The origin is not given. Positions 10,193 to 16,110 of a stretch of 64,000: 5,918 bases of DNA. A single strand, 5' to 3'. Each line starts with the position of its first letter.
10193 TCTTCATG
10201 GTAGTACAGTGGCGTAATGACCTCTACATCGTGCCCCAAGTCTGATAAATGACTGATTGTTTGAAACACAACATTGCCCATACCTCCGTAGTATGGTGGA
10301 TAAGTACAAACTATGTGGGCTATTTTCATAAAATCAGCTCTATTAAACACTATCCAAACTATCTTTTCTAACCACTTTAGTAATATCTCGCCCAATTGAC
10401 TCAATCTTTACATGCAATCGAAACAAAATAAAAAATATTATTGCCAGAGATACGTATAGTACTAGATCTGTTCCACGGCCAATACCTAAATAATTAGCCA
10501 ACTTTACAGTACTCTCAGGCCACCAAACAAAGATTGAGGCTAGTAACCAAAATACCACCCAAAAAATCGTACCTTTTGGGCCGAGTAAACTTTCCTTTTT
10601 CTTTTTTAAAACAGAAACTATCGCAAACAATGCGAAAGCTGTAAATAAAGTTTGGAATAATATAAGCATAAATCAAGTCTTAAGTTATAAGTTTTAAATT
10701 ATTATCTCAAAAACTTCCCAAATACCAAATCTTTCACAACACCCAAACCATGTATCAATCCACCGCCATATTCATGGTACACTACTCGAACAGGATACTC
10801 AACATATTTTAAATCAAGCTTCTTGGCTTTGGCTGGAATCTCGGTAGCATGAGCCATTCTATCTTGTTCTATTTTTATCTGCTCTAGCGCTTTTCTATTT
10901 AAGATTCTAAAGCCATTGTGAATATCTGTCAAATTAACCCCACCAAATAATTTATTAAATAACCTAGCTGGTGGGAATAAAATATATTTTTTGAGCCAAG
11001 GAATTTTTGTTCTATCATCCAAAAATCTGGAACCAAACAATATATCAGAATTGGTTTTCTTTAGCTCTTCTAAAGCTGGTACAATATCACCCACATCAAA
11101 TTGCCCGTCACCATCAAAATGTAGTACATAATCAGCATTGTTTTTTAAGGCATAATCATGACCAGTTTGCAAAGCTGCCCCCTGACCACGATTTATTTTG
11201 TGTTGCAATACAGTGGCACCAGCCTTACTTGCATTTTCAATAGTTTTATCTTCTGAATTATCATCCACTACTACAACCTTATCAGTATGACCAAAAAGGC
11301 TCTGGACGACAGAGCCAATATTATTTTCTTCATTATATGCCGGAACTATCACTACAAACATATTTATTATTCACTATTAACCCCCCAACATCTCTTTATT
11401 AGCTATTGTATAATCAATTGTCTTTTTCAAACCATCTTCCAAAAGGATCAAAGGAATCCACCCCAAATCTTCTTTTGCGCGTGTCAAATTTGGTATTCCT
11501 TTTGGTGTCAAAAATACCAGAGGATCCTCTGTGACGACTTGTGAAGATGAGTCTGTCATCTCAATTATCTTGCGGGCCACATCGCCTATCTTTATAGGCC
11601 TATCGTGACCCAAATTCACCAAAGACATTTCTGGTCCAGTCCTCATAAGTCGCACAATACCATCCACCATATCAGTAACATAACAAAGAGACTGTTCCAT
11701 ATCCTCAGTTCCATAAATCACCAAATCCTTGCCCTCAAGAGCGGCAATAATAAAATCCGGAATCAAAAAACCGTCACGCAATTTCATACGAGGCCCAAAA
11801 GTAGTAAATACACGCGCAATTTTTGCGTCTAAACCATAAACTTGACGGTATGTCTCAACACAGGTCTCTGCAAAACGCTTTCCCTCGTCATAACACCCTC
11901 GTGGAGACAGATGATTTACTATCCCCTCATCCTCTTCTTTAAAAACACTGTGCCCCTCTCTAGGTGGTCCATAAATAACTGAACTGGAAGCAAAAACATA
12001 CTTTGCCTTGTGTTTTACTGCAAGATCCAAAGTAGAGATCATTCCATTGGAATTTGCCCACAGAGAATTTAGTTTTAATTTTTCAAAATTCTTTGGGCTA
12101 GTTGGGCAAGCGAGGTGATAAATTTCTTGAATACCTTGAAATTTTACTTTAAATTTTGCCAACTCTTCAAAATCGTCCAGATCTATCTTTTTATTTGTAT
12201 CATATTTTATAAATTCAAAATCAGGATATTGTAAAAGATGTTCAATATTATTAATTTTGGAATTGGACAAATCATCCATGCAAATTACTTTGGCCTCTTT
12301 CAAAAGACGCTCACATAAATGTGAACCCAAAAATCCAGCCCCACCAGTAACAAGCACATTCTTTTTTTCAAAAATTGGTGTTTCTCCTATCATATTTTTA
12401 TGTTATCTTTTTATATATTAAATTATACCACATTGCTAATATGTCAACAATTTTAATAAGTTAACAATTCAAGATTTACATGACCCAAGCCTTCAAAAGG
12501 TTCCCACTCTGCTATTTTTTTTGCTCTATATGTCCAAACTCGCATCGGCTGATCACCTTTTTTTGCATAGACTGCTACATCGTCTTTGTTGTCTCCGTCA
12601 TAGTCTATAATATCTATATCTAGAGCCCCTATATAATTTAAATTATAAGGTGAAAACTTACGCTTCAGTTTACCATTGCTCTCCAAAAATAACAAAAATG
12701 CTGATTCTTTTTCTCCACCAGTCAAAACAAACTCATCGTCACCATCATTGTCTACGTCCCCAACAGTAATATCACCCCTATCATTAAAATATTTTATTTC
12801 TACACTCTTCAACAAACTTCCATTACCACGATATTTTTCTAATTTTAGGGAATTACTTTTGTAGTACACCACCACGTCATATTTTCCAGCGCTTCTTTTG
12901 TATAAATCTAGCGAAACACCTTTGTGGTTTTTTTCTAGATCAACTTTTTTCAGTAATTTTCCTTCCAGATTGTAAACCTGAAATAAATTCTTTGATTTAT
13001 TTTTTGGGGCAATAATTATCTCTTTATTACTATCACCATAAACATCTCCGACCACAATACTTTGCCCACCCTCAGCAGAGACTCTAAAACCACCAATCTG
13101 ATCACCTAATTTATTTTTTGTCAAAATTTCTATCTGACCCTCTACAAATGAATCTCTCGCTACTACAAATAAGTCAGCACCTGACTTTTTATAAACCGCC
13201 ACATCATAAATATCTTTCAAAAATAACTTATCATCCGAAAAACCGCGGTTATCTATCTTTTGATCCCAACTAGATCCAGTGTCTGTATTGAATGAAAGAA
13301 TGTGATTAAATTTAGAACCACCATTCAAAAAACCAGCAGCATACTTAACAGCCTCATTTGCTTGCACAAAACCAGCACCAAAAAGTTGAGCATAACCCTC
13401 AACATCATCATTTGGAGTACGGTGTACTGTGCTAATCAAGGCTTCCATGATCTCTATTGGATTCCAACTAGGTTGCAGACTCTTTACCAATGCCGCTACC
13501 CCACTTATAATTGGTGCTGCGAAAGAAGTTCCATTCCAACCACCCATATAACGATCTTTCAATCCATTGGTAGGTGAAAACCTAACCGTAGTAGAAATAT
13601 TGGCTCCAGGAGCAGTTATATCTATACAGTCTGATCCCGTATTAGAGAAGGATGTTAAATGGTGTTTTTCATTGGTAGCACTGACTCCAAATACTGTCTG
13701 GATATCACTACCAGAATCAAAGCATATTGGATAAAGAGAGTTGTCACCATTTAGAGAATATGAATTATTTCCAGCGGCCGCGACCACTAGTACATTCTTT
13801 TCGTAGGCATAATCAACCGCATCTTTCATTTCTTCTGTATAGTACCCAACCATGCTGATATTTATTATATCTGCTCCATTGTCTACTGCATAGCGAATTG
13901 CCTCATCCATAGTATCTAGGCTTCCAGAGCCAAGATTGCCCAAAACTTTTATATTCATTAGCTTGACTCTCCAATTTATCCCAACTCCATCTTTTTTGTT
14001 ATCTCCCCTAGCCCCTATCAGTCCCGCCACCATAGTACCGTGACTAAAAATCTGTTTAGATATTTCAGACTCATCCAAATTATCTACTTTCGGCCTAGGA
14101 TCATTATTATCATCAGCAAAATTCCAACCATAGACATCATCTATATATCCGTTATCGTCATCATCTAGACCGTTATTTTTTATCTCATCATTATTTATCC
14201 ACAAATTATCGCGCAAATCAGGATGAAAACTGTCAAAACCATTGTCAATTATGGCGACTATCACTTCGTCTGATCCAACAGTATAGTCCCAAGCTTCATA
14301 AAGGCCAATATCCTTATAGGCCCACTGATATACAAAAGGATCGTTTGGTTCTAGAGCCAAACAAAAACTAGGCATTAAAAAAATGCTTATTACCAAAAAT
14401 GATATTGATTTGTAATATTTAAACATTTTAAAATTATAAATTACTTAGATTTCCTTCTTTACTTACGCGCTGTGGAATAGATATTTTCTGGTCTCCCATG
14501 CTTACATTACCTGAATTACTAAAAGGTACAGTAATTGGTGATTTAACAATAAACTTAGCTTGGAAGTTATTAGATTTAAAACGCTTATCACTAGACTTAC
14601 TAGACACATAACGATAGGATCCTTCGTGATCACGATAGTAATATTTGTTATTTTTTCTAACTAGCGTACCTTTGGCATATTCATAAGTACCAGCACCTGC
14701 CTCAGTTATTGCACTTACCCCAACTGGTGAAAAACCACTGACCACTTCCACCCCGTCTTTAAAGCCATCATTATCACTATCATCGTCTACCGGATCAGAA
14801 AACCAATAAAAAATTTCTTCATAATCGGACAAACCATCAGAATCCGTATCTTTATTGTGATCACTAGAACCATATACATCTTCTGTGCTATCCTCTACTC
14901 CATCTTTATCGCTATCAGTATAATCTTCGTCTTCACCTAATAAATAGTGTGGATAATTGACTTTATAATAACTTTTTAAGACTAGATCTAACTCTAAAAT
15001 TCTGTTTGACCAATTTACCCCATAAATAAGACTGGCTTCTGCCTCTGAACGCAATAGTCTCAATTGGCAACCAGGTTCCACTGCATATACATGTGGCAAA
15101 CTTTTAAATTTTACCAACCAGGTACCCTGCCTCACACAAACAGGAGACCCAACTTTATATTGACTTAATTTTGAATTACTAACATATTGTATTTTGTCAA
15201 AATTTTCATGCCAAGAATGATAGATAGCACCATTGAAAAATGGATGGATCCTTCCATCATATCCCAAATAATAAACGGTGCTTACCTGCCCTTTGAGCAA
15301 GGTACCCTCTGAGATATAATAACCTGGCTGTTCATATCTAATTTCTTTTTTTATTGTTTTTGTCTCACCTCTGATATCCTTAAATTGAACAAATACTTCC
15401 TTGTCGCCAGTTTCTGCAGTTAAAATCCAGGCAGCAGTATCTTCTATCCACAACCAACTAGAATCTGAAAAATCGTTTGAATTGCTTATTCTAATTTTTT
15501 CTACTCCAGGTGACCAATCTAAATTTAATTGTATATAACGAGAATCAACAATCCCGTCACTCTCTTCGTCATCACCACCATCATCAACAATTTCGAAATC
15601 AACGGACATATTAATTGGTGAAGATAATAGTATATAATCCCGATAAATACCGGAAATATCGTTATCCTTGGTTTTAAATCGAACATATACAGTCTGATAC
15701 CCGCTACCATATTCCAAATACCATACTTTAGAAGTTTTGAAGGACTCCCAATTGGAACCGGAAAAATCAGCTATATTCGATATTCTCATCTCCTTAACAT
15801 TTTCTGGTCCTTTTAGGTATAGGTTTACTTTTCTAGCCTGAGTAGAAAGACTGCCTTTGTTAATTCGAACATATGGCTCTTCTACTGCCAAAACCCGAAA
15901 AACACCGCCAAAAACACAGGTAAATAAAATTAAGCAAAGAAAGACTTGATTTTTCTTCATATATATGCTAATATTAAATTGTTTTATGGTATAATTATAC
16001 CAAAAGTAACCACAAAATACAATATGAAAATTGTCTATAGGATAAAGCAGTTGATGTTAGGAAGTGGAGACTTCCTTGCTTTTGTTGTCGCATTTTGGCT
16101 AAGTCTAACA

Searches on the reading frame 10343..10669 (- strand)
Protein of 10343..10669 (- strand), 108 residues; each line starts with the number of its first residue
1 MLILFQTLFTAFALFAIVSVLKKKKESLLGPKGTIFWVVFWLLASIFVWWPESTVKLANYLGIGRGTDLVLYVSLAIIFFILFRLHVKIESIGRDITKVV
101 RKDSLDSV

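Call 89: search_protein_families(library=pfam, proteins=[window:10343-10669:-], max_evalue=0.001)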
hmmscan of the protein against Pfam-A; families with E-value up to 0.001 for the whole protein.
window:10343-10669:- (108 aa): 1 family
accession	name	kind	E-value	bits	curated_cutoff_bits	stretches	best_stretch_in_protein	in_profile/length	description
PF10066.14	DUF2304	-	1.1e-20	74.3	25.5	1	5-106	2-103/106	Uncharacterized conserved protein (DUF2304)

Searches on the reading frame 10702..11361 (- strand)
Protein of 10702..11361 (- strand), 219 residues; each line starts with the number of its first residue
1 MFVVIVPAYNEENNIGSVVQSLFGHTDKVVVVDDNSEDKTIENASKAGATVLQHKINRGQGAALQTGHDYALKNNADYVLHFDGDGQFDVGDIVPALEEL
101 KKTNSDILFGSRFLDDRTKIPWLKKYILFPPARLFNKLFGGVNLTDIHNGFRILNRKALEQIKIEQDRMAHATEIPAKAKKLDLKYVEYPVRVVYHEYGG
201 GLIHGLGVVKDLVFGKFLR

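Call 89: search_protein_families(library=pfam, proteins=[window:10702-11361:-], max_evalue=0.001)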
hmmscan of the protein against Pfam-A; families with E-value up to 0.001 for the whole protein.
window:10702-11361:- (219 aa): 1 family
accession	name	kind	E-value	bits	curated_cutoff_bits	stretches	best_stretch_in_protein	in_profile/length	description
PF00535.33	Glycos_transf_2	-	3.4e-24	86.1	23.3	1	4-162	2-167/168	Glycosyl transferase family 2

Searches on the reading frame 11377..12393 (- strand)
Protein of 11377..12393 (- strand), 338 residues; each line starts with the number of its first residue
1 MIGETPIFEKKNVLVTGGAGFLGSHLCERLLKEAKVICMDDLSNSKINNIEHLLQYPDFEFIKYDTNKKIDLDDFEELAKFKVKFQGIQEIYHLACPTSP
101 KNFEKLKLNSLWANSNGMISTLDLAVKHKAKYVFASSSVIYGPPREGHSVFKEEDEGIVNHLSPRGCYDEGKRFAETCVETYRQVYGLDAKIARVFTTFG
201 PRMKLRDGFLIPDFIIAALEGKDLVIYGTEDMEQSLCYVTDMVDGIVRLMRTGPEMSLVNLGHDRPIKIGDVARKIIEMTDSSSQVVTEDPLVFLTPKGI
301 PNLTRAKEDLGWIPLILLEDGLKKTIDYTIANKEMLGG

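Call 90: search_protein_families(library=pfam, proteins=[window:11377-12393:-], max_evalue=0.001)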
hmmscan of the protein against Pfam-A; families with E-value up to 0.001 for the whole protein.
window:11377-12393:- (338 aa): 7 families
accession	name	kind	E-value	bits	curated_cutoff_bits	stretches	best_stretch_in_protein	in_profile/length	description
PF01370.27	Epimerase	-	1.9e-41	142.5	20.9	1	13-262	1-240/240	NAD dependent epimerase/dehydratase family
PF16363.11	GDP_Man_Dehyd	-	8.7e-36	124.5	27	1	14-325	1-332/332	GDP-mannose 4,6 dehydratase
PF01073.25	3Beta_HSD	-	1.3e-10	41.3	22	1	14-239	1-218/280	3-beta hydroxysteroid dehydrogenase/isomerase family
PF02719.21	Polysacc_synt_2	-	7.5e-09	35.6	20.2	1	13-136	1-126/293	Polysaccharide biosynthesis protein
PF07993.18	NAD_binding_4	-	8e-09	35.4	20.1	0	88-197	89-206/258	Male sterility protein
PF04321.23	RmlD_sub_bind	-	2e-06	27.5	27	1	12-183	2-140/287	RmlD substrate binding domain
PF00106.31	adh_short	-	0.00026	21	26.6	1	11-112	1-101/195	short chain dehydrogenase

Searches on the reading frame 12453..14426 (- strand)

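Call 90: search_protein_families(library=pfam, proteins=[window:12453-14426:-], max_evalue=0.001)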
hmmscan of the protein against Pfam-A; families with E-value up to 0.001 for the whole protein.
window:12453-14426:- (657 aa): 2 families
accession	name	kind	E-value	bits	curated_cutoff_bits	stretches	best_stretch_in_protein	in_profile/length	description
PF00082.27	Peptidase_S8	-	1.4e-50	172.7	21.8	1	53-352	2-288/288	Subtilase family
PF13517.12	FG-GAP_3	-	1.7e-07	32.1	26.9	2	557-619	1-61/61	FG-GAP-like repeat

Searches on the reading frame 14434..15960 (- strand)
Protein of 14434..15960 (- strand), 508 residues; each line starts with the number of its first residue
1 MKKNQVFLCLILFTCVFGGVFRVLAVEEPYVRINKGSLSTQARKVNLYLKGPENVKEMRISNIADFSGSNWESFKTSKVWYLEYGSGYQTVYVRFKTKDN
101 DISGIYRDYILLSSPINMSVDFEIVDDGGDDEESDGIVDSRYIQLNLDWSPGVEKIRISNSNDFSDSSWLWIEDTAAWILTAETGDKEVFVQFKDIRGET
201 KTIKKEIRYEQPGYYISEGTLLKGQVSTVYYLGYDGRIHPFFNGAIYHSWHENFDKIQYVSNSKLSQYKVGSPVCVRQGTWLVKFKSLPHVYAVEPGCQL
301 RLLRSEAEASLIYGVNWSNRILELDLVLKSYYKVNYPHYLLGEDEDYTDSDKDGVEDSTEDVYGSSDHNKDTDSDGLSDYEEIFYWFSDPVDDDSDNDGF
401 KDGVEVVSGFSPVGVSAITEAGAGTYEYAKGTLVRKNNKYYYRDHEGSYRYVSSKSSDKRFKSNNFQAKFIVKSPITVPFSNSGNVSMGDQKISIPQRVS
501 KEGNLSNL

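Call 90: search_protein_families(library=pfam, proteins=[window:14434-15960:-], max_evalue=0.001)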
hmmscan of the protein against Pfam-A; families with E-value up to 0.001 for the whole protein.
window:14434-15960:- (508 aa): 1 family
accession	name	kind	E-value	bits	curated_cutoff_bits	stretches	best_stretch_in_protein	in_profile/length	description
PF18884.5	TSP3_bac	-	0.00034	20.8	25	0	394-406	1-13/22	Bacterial TSP3 repeat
